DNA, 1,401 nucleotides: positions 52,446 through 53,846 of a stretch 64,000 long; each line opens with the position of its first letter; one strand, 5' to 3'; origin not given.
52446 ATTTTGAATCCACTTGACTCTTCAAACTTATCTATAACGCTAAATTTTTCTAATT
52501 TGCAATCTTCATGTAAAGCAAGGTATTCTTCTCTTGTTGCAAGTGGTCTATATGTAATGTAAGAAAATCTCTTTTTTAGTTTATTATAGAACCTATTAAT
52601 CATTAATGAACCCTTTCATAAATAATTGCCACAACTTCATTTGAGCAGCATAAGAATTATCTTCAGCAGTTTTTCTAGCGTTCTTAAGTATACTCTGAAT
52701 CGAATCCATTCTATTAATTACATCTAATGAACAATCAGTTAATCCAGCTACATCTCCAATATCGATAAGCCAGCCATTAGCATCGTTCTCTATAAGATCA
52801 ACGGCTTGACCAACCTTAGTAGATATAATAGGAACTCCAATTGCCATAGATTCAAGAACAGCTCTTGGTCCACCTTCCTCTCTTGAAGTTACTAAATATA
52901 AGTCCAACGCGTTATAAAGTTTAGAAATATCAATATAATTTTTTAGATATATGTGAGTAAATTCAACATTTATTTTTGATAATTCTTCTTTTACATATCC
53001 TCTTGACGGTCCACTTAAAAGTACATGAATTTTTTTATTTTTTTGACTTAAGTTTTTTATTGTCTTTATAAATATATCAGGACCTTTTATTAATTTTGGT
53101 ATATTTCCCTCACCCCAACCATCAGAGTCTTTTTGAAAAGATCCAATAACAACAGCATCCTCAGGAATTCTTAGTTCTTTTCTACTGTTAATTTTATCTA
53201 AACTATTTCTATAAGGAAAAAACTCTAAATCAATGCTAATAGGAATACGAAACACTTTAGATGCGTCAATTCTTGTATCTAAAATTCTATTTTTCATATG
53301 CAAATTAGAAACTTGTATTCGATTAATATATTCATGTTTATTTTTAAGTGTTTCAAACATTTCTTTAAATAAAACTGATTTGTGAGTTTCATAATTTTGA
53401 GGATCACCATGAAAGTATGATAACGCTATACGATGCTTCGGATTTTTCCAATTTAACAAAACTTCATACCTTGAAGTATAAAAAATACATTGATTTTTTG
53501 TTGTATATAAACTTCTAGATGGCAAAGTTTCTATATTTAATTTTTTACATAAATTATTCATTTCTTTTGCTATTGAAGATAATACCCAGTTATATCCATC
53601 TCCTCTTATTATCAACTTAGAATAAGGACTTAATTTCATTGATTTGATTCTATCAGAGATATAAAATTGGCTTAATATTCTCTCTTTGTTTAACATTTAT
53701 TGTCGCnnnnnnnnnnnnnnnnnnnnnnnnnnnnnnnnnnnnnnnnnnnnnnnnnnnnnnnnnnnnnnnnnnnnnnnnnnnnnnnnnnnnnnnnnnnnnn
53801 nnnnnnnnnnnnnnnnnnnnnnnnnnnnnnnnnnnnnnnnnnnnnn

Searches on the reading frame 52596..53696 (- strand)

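Call 3: search_protein_families(library=pfam, proteins=[window:52596-53696:-], max_evalue=0.01)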
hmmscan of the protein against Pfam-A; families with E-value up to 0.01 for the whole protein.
window:52596-53696:- (366 aa): 3 families
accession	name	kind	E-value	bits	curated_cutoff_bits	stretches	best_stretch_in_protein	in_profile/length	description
PF13692.12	Glyco_trans_1_4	-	2.1e-20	73.9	27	1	202-327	13-140/142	Glycosyl transferases group 1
PF00534.26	Glycos_transf_1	-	2.6e-20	73.1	26.4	1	204-342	28-171/172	Glycosyl transferases group 1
PF20279.3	CTD12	-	0.0059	17.5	25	0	28-120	5-94/144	C-terminal domain 12 of the ABC-three component (ABC-3C) systems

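Call 4: search_protein_families(library=ncbifam, proteins=[window:52596-53696:-], max_evalue=0.01)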
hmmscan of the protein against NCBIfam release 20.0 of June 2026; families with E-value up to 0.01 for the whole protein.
window:52596-53696:- (366 aa): 29 families (the best 25 are shown)
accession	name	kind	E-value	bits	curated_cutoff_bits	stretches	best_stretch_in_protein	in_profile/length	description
TIGR03088.1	stp2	hypoth_equivalog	3.8e-18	65.7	409.05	1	198-348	208-357/374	TIGR03088 family PEP-CTERM/XrtA system glycosyltransferase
TIGR03999.1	thiol_BshA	equivalog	5.1e-18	65.1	273.7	1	210-347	218-356/375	N-acetyl-alpha-D-glucosaminyl L-malate synthase BshA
NF047880.1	glyco_SdgA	exception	1.4e-12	46.9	800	1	210-358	334-485/488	serine-aspartate repeat adhesin O-glycosyltransferase SdgA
NF047684.1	TeichurnBiosyTuaC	equivalog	1.5e-12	47.1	550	1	144-347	183-372/391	teichuronic acid biosynthesis protein TuaC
NF041876.1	EPS_EpsE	equivalog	3e-12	46.5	400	1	203-347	226-379/389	exopolysaccharide biosynthesis GT4 family glycosyltransferase EpsE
NF047881.1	glyco_SdgB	exception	1.9e-11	43.3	800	1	210-360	340-493/496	serine-aspartate repeat adhesin O-glycosyltransferase SdgB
NF050056.1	ProtGlycPglH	equivalog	3.1e-09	36.4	600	1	204-350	192-340/354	GalNAc-alpha-(1->4)-GalNAc-alpha-(1->3)-diNAcBac-PP-undecaprenol alpha-1,4-N-acetyl-D-galactosaminyltransferase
TIGR04005.1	wcaL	equivalog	4.3e-09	35.7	537.6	1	272-347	313-389/406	colanic acid biosynthesis glycosyltransferase WcaL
NF038229.1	Glyco4_Geo_Pelo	equivalog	1e-08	34.6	400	1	203-312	173-286/338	GPMC system family 4 glycosyltransferase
TIGR04063.1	stp3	hypoth_equivalog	3.1e-08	32.9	442.05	1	134-347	168-378/397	TIGR04063 family PEP-CTERM/XrtA system glycosyltransferase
NF007396.0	PRK09922.1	equivalog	1.4e-07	30.8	385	1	262-332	258-329/361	lipopolysaccharide 1,6-galactosyltransferase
TIGR04157.1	glyco_rSAM_CFB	subfamily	3.9e-07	29.4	400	1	203-340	239-375/406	TIGR04157 family glycosyltransferase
NF038011.1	PelF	equivalog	1.8e-06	27.3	100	1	206-305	321-425/489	GT4 family glycosyltransferase PelF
NF053787.1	GlcN_PG_synth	equivalog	1.1e-05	24.5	480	1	124-347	144-342/361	N-acetylglucosaminyl phosphatidylglycerol synthase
TIGR03449.1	mycothiol_MshA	equivalog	1.1e-05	24.5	462.5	1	197-352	227-392/406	D-inositol-3-phosphate glycosyltransferase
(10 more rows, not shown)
